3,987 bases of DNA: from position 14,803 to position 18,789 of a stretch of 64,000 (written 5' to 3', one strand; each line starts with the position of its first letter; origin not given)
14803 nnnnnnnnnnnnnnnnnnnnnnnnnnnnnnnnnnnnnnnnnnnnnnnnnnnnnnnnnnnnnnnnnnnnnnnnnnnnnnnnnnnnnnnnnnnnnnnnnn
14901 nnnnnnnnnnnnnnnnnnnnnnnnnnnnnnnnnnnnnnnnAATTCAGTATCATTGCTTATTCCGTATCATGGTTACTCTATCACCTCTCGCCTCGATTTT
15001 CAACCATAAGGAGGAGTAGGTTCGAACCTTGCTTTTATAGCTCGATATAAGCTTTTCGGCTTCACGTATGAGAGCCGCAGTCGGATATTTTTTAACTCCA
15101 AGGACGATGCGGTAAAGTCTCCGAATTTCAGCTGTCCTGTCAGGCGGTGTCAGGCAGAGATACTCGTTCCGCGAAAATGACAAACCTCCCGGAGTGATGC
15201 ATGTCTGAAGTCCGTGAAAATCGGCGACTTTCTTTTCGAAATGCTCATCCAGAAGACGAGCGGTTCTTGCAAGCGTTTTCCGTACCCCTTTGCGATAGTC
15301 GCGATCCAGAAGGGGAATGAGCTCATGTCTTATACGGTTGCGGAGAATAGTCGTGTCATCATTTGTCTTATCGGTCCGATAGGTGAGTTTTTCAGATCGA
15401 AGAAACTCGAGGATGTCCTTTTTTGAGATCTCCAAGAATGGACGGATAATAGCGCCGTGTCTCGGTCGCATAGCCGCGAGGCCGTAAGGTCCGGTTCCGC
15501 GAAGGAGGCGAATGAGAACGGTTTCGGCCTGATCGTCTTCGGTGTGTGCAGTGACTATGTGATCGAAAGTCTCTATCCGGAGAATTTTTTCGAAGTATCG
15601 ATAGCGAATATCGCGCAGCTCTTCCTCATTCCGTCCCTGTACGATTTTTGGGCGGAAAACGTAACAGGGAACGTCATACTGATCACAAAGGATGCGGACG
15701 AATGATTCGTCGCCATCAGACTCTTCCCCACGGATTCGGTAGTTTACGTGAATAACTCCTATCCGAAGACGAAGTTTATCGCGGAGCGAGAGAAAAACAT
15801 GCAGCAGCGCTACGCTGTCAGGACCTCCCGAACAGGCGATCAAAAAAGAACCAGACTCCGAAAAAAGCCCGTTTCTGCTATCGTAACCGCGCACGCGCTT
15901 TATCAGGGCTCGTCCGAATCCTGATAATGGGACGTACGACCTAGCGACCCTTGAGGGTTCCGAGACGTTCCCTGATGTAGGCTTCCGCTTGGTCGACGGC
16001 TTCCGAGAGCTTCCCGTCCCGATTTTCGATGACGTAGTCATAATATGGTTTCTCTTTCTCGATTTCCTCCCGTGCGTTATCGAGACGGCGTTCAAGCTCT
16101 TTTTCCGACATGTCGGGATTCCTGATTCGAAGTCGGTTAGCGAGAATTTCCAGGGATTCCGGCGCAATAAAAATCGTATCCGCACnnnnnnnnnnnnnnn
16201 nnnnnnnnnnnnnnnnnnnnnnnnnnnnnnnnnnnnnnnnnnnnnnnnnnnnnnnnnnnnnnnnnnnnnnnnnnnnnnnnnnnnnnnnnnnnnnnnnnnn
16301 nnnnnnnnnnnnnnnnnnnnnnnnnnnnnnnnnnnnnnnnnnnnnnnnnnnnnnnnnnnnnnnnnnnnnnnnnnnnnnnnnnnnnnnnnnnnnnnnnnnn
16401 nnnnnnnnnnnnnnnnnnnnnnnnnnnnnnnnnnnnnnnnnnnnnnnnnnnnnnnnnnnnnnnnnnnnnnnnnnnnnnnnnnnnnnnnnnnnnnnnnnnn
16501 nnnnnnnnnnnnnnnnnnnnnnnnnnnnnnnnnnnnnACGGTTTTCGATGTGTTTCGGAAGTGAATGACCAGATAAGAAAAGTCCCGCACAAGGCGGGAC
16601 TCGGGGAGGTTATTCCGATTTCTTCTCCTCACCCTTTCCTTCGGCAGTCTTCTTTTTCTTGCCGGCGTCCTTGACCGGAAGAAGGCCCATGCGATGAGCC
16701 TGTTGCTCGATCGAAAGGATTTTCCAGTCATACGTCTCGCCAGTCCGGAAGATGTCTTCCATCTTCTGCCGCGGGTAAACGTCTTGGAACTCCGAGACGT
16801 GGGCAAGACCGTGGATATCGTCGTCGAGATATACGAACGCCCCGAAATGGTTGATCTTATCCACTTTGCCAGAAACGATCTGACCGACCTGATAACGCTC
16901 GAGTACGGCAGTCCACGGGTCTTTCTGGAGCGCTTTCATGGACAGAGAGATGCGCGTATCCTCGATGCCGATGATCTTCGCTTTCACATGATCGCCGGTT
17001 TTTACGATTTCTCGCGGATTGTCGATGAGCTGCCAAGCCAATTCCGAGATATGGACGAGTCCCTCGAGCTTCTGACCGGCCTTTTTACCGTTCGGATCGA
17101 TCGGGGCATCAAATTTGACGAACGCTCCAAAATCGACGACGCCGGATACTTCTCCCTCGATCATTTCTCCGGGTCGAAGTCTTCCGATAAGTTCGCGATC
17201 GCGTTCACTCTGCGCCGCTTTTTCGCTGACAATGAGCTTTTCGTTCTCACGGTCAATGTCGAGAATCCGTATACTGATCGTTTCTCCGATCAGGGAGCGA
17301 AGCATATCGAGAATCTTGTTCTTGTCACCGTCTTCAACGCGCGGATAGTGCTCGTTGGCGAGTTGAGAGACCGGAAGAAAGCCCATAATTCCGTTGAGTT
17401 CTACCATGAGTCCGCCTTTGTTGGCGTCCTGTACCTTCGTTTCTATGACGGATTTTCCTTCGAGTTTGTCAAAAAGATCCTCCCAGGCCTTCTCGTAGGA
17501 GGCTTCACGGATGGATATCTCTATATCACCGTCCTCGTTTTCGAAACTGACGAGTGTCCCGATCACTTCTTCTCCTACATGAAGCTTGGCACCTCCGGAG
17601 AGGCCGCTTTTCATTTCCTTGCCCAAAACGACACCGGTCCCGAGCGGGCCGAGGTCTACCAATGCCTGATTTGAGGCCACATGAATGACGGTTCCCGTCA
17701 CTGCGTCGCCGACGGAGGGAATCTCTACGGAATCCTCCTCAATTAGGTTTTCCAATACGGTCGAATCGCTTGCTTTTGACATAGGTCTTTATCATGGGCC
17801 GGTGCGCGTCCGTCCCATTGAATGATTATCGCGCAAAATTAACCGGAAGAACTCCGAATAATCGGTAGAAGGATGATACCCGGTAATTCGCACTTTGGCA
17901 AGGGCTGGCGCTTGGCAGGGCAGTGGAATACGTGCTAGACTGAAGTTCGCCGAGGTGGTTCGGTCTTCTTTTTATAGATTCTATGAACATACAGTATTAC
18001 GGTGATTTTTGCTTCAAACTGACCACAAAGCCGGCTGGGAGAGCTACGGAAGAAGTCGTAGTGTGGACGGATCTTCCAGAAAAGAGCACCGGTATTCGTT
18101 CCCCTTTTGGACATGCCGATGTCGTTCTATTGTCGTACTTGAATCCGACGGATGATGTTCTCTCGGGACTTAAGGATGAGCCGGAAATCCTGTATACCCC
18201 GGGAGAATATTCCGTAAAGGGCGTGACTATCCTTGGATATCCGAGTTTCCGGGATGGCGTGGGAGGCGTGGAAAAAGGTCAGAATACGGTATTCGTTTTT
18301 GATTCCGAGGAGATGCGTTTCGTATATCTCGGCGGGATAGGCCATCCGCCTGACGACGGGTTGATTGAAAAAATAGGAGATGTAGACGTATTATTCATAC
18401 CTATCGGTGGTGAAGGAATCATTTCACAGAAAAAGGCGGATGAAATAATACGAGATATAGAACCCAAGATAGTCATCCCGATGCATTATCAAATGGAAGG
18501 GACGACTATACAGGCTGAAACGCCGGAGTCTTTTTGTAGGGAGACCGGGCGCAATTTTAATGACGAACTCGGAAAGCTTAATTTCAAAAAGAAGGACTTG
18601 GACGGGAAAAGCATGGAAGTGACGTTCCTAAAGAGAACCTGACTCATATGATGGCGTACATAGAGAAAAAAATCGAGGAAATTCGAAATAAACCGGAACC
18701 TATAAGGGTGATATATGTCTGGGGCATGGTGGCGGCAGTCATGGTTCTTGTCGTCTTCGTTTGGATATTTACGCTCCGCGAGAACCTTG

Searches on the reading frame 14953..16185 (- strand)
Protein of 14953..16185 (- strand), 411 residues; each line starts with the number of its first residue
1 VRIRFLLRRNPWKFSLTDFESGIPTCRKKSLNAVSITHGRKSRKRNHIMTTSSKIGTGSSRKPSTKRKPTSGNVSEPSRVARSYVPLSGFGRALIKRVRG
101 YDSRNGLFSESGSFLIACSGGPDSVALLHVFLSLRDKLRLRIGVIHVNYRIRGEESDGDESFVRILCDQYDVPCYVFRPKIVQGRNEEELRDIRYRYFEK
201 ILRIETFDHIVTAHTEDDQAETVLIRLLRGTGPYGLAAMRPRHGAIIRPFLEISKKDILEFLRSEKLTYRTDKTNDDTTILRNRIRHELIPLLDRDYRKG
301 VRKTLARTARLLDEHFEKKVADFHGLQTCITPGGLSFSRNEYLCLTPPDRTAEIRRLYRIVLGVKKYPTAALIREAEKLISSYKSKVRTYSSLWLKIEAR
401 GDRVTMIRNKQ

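Call 95: search_protein_families(library=pfam, proteins=[window:14953-16185:-], max_evalue=0.00001)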
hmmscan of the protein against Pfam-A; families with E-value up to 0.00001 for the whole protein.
window:14953-16185:- (411 aa): 1 family
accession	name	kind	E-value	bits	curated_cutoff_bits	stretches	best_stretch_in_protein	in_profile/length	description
PF01171.26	ATP_bind_3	-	9e-51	172.6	27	1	114-288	2-182/182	PP-loop family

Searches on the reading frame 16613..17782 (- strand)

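Call 95: search_protein_families(library=pfam, proteins=[window:16613-17782:-], max_evalue=0.00001)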
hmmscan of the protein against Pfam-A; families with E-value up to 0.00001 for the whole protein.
window:16613-17782:- (390 aa): 3 families
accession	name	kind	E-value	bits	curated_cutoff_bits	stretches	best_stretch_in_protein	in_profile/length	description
PF00575.29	S1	-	5.6e-41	139.2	22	3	297-366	2-70/74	S1 RNA binding domain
PF21710.3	Spt6_S1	-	7.4e-09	36.2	27.5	0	297-361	14-78/91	Spt6, S1/OB domain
PF23459.1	S1_RRP5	-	1.8e-06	28.8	27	0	298-357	2-60/72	RRP5 S1 domain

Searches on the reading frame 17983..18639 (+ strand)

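Call 95: search_protein_families(library=pfam, proteins=[window:17983-18639:+], max_evalue=0.00001)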
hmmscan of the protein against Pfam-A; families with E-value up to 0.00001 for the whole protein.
window:17983-18639:+ (219 aa): 2 families
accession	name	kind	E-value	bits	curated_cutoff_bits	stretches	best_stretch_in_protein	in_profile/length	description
PF13483.12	Lactamase_B_3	-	2.9e-32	112.3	24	1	3-168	2-160/160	Beta-lactamase superfamily domain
PF12706.13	Lactamase_B_2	-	1.2e-07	32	27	1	95-169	119-200/200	Beta-lactamase superfamily domain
